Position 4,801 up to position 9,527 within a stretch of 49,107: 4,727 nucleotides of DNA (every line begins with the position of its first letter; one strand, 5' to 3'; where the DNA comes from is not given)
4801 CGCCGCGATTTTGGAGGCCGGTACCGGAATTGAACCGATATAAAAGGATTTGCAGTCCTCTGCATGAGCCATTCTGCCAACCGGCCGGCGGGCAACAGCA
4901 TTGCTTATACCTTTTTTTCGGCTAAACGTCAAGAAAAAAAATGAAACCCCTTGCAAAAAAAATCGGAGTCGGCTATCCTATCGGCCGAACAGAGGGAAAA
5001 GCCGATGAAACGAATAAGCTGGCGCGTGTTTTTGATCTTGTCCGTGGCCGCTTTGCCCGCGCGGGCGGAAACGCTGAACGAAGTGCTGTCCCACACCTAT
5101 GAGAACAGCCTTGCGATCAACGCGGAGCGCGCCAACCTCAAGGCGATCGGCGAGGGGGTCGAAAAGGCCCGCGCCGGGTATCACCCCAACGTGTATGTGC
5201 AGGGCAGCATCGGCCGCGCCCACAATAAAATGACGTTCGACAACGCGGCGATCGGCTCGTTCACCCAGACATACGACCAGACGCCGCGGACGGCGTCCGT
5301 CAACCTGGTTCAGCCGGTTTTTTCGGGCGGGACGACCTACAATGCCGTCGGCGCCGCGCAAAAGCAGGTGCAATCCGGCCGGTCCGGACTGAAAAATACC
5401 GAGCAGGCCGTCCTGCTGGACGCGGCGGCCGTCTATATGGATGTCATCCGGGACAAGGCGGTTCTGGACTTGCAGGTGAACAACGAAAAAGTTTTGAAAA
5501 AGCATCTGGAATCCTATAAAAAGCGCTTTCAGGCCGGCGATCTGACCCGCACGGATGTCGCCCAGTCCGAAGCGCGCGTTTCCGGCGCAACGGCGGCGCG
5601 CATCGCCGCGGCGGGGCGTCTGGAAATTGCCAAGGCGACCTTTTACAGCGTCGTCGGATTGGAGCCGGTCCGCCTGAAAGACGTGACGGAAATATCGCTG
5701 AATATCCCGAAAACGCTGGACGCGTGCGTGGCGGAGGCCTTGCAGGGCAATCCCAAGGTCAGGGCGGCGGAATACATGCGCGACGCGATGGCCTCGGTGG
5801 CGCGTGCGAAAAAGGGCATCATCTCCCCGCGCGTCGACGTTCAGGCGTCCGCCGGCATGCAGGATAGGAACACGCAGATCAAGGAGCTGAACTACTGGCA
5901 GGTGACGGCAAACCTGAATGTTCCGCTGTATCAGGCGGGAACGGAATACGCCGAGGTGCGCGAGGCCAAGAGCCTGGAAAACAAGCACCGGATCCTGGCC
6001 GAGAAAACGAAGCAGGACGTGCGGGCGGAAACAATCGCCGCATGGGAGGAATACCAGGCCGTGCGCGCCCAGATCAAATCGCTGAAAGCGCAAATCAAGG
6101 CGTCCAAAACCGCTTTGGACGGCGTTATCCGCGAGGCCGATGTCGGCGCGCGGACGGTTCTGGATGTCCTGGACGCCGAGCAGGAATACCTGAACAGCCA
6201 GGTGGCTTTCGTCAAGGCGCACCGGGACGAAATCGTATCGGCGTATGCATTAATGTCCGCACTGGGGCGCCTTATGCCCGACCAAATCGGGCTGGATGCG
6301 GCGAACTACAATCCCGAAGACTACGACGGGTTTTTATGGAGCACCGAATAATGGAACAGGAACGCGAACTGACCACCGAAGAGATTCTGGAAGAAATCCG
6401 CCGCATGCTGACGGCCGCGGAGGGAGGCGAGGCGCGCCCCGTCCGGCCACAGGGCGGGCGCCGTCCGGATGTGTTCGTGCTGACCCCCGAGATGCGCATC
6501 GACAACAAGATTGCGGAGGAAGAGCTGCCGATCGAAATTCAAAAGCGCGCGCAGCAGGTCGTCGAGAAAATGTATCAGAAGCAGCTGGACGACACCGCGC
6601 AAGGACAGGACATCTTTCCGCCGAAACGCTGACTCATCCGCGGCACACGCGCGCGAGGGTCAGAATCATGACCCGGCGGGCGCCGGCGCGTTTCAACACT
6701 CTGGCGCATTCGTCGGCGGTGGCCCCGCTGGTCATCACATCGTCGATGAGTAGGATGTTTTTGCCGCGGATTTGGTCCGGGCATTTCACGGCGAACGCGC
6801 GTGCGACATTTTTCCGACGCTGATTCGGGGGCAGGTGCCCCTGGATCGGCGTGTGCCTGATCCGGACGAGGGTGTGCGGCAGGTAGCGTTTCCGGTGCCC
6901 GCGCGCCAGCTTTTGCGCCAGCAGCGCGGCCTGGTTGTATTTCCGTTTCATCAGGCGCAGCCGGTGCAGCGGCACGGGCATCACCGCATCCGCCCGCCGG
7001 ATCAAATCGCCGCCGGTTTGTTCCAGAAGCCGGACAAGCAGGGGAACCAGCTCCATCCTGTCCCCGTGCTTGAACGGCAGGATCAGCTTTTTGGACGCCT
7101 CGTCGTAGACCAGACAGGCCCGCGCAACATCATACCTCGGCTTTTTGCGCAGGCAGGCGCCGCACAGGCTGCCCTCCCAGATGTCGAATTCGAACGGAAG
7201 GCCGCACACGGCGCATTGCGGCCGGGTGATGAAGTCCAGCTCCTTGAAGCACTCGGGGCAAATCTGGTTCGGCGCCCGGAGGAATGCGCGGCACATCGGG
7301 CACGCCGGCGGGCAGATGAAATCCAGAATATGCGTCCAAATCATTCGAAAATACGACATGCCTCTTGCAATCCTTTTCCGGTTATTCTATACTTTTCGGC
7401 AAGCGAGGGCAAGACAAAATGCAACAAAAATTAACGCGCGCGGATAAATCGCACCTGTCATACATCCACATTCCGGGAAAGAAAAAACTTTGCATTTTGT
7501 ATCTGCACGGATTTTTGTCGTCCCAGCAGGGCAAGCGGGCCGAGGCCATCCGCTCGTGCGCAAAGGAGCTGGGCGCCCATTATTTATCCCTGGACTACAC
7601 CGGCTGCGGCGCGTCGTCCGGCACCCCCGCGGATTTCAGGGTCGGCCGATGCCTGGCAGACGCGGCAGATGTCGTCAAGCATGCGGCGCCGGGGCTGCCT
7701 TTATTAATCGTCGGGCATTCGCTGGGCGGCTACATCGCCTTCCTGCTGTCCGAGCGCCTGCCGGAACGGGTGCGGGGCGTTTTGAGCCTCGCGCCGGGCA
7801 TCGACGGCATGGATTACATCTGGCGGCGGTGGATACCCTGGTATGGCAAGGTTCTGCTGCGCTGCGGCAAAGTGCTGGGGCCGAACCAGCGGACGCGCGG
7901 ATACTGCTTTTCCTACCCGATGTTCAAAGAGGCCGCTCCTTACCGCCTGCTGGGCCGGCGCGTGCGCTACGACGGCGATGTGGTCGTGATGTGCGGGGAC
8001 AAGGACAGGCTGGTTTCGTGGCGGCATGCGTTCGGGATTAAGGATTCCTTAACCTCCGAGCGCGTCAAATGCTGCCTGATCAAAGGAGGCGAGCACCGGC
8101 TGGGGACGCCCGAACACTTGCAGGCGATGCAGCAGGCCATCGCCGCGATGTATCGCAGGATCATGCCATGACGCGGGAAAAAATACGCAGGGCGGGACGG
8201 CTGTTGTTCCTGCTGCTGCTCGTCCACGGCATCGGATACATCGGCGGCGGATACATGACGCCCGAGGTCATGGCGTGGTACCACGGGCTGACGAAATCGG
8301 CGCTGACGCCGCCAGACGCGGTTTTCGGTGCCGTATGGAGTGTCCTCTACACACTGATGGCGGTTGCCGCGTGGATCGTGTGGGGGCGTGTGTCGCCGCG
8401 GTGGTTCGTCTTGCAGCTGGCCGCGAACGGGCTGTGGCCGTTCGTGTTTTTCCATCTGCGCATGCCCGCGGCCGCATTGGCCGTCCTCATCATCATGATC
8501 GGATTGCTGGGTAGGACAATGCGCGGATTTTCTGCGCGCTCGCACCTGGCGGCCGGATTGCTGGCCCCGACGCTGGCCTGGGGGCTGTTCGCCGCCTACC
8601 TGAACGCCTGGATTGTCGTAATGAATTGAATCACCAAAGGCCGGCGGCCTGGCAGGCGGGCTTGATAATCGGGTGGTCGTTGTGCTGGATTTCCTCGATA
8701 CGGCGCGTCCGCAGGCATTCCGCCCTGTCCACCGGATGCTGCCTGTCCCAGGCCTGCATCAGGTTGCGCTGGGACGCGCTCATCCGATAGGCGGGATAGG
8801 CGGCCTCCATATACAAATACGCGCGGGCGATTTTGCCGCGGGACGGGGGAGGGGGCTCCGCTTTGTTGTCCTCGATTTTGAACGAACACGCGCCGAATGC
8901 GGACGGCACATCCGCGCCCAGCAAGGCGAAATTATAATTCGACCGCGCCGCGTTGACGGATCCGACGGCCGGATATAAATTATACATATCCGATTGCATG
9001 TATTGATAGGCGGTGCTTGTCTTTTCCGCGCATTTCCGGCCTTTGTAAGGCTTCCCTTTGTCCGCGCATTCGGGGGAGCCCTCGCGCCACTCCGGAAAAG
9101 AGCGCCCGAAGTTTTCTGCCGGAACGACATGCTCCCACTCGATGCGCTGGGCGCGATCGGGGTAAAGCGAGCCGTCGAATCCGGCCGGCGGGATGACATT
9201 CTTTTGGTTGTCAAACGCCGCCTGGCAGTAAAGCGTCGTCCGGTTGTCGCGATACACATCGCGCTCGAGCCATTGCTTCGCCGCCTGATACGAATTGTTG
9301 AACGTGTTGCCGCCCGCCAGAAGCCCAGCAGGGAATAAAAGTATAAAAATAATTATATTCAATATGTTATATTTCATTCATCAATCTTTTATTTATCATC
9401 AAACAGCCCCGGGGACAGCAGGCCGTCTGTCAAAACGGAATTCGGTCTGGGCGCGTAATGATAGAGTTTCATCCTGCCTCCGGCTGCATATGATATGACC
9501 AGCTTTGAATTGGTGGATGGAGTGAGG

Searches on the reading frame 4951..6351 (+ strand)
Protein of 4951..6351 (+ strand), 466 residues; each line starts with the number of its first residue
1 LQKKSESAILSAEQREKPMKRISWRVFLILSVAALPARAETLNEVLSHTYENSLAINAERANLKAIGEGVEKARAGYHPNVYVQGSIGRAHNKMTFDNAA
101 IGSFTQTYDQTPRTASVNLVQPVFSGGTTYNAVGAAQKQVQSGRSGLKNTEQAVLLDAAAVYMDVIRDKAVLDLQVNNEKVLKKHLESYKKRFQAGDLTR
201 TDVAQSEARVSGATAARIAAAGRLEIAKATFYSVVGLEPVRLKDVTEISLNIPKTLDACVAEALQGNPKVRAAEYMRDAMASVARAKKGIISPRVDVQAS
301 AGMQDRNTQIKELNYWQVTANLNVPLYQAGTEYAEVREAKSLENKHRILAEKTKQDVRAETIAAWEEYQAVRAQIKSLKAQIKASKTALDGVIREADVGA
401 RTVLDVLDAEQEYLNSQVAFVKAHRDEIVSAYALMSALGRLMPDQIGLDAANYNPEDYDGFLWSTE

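Call 14: search_protein_families(library=pfam, proteins=[window:4951-6351:+], max_evalue=0.001)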
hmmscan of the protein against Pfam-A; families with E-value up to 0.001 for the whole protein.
window:4951-6351:+ (466 aa): 1 family
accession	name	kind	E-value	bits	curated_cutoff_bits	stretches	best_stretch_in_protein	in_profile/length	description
PF02321.23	OEP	-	4.2e-55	186.9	22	2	256-439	1-187/187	Outer membrane efflux protein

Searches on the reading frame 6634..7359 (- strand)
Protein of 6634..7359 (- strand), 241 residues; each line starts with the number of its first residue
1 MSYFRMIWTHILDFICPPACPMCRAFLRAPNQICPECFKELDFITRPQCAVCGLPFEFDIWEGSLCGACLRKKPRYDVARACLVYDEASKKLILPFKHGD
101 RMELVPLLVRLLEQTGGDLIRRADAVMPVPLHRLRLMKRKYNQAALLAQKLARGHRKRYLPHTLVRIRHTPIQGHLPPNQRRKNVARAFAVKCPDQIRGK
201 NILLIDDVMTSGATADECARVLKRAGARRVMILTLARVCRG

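Call 14: search_protein_families(library=pfam, proteins=[window:6634-7359:-], max_evalue=0.001)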
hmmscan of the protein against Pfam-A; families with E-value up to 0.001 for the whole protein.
window:6634-7359:- (241 aa): 3 families
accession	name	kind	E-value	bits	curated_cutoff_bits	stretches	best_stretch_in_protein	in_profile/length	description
PF18912.6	DZR_2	-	9e-14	51.5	27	1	11-70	1-56/56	Double zinc ribbon domain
PF00156.33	Pribosyltran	-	1e-06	28.6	26.3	1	192-236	80-124/158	Phosphoribosyl transferase domain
PF14681.12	UPRTase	-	0.00041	20.3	27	1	184-234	105-157/206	Uracil phosphoribosyltransferase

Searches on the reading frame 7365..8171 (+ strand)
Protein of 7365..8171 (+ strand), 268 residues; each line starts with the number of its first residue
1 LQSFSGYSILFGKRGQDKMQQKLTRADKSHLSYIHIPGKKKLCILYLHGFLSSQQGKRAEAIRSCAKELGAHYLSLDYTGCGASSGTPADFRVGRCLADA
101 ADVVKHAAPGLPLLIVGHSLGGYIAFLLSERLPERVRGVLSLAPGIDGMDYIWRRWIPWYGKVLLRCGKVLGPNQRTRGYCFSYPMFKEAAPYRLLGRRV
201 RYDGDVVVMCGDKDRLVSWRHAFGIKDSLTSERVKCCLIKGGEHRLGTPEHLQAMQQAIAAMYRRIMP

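Call 14: search_protein_families(library=pfam, proteins=[window:7365-8171:+], max_evalue=0.001)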
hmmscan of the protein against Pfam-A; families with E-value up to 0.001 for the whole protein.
window:7365-8171:+ (268 aa): 9 families
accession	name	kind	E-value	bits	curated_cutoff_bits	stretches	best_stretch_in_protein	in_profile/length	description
PF00561.26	Abhydrolase_1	-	2.2e-16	60.7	25.8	1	44-160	3-123/245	alpha/beta hydrolase fold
PF12146.15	Hydrolase_4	-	5.1e-15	55.9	27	1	40-173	3-135/239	Serine aminopeptidase, S33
PF12697.13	Abhydrolase_6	-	1.8e-10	42.3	26.3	1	44-170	1-114/217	Alpha/beta hydrolase family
PF20408.4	Abhydrolase_11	-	9.4e-06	25.9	27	0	96-142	60-105/193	Alpha/beta hydrolase domain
PF00975.26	Thioesterase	-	1e-05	26.3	26.4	1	100-142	55-97/226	Thioesterase domain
PF10230.15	LIDHydrolase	-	4.4e-05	23.8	27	1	106-149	79-123/262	Lipid-droplet associated hydrolase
PF05728.18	UPF0227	-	9.1e-05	22.9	21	1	44-131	2-79/187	Uncharacterised protein family (UPF0227)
PF00756.26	Esterase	-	0.00036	20.8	22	1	114-155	118-159/251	Putative esterase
PF12695.13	Abhydrolase_5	-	0.00075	19.8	27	0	99-143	44-88/164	Alpha/beta hydrolase family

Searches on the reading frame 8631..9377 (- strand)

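Call 14: search_protein_families(library=pfam, proteins=[window:8631-9377:-], max_evalue=0.001)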
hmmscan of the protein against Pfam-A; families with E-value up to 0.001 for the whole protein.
window:8631-9377:- (248 aa): 1 family
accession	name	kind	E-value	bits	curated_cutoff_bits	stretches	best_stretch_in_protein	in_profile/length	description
PF04231.19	Endonuclease_1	-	8.7e-27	94.8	25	1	72-240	68-233/235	Endonuclease I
